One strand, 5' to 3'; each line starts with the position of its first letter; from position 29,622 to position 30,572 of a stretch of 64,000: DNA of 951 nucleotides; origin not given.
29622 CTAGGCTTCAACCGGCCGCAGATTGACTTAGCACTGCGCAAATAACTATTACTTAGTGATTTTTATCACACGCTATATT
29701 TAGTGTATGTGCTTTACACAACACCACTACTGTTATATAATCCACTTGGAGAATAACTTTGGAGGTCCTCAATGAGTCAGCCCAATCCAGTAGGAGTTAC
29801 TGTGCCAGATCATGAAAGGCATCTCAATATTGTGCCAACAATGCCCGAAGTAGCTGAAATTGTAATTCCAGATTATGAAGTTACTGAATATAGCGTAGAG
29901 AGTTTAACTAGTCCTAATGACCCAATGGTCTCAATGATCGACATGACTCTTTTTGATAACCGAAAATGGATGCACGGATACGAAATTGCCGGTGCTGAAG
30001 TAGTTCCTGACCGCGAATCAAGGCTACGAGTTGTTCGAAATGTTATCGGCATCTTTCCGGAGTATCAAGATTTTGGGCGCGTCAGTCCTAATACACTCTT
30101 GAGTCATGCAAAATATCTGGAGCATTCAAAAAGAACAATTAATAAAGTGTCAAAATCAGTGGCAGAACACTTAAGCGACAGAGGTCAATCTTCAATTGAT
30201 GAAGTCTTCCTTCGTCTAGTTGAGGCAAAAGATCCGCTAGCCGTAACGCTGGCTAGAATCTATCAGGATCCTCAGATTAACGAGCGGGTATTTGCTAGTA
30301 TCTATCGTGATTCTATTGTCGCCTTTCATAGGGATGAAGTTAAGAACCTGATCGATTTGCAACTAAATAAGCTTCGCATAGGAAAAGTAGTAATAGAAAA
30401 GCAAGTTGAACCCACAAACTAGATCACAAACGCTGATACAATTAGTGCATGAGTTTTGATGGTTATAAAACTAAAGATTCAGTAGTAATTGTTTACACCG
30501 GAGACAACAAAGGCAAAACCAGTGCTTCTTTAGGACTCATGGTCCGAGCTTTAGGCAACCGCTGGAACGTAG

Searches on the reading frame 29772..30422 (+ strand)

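Call 4: search_protein_families(library=pfam, proteins=[window:29772-30422:+], max_evalue=1)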
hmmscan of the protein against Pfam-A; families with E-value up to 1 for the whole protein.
window:29772-30422:+ (216 aa): 1 family
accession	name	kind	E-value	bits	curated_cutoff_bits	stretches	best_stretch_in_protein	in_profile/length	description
PF11350.14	DUF3152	-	0.22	11.6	25.1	1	43-87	43-88/206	Protein of unknown function (DUF3152)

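Call 9: search_protein_families(library=ncbifam, proteins=[window:29772-30422:+], max_evalue=1)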
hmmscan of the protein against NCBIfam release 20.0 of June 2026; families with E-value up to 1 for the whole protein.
window:29772-30422:+ (216 aa): 0 families

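Call 10: search_protein_families(library=phrogs, proteins=[window:29772-30422:+], max_evalue=1)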
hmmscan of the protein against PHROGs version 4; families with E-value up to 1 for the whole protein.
window:29772-30422:+ (216 aa): 1 family
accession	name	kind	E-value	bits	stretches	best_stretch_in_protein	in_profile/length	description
phrog_1282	-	moron, auxiliary metabolic gene and host takeover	0.13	13.3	1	180-207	17-44/92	5-phosphoribosylformylglycinamide amidotransferase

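Call 69: search_protein_families(library=padloc, proteins=[window:29772-30422:+], max_evalue=1)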
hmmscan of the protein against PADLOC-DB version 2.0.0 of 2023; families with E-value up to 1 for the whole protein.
window:29772-30422:+ (216 aa): 0 families
